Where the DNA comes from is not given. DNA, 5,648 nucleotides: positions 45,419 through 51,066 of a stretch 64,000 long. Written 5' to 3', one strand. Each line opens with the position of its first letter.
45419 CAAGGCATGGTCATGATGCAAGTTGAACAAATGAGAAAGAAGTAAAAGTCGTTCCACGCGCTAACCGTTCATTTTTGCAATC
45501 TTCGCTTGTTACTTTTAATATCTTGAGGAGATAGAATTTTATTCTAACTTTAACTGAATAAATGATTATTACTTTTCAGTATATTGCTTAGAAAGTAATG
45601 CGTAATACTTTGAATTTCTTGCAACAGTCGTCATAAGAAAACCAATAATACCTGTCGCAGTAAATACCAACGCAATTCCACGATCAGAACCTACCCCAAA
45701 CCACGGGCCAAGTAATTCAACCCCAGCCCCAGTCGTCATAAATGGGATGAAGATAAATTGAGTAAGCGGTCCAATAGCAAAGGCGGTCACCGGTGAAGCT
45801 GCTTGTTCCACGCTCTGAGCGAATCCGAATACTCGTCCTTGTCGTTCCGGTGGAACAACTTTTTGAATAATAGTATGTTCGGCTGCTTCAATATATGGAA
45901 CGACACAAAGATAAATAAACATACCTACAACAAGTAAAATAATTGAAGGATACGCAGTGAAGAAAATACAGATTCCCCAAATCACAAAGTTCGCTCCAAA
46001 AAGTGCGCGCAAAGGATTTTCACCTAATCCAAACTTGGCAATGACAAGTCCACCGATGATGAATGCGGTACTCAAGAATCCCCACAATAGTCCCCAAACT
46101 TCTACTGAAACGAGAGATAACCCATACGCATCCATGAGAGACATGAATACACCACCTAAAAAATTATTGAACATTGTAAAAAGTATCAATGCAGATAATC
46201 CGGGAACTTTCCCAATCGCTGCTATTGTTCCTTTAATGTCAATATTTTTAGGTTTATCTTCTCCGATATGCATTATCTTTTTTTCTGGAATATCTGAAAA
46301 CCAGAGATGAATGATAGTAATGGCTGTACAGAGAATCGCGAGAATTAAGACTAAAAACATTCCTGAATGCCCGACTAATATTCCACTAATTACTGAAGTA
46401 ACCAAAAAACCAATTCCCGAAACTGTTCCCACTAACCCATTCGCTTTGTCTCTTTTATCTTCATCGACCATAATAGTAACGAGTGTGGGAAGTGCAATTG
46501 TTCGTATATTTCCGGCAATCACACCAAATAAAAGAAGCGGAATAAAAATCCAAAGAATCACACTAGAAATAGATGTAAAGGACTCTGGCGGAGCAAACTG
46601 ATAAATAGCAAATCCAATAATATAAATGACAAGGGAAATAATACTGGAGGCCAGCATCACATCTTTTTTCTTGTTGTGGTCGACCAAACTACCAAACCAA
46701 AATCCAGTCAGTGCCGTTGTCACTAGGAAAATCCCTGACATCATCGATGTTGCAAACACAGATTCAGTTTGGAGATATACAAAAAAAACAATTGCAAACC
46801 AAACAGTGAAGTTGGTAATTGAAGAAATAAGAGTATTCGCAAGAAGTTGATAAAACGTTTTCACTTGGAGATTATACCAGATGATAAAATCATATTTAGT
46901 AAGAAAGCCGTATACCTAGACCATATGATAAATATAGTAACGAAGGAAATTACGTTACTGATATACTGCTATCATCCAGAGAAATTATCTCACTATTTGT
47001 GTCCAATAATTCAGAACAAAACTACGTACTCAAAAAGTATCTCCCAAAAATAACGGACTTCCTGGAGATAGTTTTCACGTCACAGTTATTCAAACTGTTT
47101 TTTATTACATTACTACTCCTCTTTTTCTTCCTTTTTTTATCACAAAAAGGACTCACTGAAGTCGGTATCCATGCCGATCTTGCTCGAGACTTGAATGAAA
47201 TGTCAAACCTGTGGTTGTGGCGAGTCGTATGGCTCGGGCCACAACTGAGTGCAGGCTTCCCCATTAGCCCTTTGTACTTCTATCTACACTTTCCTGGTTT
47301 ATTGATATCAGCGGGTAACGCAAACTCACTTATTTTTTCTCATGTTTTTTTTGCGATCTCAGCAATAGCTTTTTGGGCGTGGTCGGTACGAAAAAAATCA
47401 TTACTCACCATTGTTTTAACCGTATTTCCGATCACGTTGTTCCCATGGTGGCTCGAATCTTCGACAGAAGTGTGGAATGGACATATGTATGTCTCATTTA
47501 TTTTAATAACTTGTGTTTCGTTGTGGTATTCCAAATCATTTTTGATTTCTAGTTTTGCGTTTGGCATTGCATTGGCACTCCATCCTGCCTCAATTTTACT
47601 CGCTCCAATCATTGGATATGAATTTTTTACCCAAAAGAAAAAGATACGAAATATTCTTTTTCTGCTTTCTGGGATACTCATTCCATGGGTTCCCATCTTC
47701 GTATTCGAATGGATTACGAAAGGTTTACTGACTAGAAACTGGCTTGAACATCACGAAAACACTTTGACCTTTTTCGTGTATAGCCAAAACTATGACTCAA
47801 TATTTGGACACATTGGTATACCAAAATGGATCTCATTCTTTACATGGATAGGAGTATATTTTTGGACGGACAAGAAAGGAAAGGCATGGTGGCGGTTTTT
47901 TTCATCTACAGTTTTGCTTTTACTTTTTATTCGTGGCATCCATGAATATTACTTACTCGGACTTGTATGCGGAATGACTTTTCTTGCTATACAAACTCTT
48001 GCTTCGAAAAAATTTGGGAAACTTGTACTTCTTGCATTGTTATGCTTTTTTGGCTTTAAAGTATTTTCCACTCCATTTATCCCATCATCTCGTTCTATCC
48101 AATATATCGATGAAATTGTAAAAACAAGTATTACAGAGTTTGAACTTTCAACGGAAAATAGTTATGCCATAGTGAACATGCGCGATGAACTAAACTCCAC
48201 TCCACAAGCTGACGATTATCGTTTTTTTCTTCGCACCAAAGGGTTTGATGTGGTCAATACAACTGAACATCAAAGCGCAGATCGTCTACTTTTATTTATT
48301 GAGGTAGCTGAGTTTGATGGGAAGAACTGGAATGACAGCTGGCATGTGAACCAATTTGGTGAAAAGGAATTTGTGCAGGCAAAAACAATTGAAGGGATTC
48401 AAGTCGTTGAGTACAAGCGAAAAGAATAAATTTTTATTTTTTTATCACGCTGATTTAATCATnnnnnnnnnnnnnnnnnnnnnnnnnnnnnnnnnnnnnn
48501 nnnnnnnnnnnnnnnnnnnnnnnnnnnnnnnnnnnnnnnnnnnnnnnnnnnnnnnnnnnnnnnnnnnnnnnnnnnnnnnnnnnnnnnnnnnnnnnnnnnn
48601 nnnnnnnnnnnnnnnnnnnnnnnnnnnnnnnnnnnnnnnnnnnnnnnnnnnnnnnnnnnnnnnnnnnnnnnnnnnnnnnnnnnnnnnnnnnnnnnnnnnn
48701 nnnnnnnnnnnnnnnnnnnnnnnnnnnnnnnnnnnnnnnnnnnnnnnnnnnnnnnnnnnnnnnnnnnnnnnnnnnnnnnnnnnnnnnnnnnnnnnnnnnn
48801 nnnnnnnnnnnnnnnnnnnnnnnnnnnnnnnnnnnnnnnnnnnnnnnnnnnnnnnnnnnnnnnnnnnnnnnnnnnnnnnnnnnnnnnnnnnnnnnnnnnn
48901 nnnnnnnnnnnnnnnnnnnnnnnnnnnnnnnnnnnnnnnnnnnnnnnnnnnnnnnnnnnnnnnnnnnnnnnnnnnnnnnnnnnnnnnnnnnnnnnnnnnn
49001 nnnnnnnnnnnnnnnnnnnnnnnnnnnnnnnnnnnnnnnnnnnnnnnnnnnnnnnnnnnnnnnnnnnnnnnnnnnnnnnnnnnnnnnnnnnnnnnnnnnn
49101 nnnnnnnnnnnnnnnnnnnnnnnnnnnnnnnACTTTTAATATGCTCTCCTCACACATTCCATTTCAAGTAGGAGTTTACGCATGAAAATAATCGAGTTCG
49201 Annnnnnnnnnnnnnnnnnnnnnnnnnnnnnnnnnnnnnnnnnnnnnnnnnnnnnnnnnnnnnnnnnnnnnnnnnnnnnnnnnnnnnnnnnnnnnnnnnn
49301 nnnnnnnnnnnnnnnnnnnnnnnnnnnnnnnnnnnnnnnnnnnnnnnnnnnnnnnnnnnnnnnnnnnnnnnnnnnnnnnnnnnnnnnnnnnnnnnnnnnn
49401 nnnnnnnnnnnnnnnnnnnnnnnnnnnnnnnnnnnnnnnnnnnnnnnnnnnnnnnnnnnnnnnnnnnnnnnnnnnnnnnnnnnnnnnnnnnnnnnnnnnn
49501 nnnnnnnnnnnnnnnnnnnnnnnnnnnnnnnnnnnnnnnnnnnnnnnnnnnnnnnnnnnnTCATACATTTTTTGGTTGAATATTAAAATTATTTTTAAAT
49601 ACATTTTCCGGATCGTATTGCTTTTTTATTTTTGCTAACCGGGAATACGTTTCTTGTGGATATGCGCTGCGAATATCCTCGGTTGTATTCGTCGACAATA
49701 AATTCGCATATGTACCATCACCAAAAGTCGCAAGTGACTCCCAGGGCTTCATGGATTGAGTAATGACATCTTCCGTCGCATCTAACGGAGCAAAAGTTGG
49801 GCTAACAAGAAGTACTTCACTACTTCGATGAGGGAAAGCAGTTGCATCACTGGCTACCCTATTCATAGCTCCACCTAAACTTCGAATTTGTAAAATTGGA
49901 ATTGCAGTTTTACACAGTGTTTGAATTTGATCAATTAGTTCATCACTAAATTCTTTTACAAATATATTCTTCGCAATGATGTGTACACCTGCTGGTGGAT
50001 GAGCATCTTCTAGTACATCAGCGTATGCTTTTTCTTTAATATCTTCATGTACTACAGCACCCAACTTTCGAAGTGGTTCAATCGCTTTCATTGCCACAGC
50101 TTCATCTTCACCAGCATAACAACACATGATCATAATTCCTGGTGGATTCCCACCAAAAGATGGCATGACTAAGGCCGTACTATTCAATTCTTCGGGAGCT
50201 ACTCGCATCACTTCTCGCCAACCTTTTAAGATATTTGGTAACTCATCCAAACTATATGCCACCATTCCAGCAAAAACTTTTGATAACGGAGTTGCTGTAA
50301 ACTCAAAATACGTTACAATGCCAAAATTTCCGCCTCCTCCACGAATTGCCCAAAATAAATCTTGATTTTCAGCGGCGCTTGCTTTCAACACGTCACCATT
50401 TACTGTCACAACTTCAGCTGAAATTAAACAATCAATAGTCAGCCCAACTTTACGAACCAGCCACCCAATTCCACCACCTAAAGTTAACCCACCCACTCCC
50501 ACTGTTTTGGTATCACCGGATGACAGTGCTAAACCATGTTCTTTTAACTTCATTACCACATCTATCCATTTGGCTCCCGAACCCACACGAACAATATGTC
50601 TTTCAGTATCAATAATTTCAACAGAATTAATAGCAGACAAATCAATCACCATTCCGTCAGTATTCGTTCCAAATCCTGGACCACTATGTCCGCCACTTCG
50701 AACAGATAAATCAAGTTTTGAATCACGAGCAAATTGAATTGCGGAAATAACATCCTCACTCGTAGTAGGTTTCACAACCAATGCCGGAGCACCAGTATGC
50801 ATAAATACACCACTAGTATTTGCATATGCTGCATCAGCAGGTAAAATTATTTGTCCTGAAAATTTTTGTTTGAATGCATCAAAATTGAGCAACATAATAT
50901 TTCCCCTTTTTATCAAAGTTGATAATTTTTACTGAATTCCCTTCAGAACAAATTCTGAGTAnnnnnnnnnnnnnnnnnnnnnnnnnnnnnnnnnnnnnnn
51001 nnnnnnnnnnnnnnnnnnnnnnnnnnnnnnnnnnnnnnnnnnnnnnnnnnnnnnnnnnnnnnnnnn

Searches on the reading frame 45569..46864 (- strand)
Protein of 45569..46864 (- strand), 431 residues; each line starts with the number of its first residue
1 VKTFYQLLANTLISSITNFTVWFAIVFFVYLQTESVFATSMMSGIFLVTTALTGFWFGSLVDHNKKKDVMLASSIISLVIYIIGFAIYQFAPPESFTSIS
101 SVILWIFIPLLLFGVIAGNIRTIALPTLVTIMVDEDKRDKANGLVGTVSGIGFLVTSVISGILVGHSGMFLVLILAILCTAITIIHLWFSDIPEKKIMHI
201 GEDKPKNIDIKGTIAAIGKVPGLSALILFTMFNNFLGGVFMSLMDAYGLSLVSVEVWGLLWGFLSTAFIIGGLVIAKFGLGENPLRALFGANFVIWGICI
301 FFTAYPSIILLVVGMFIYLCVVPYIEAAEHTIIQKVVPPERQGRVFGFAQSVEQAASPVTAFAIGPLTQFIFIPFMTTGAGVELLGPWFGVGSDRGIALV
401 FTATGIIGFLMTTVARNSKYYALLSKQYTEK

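Call 16: search_protein_families(library=pfam, proteins=[window:45569-46864:-], max_evalue=0.00001)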
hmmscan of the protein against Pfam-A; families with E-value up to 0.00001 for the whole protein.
window:45569-46864:- (431 aa): 1 family
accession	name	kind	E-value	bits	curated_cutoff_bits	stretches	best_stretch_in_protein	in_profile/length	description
PF07690.21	MFS_1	-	1.9e-27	96.5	33.4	1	11-358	5-344/347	Major Facilitator Superfamily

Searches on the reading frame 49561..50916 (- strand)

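Call 16: search_protein_families(library=pfam, proteins=[window:49561-50916:-], max_evalue=0.00001)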
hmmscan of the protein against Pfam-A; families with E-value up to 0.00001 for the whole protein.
window:49561-50916:- (451 aa): 2 families
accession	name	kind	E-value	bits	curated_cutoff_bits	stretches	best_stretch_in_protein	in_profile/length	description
PF01565.28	FAD_binding_4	-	3.6e-32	111.4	26.4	1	44-179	1-138/139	FAD binding domain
PF08031.17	BBE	-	1e-08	35.5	20.6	1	417-446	15-44/45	Berberine and berberine like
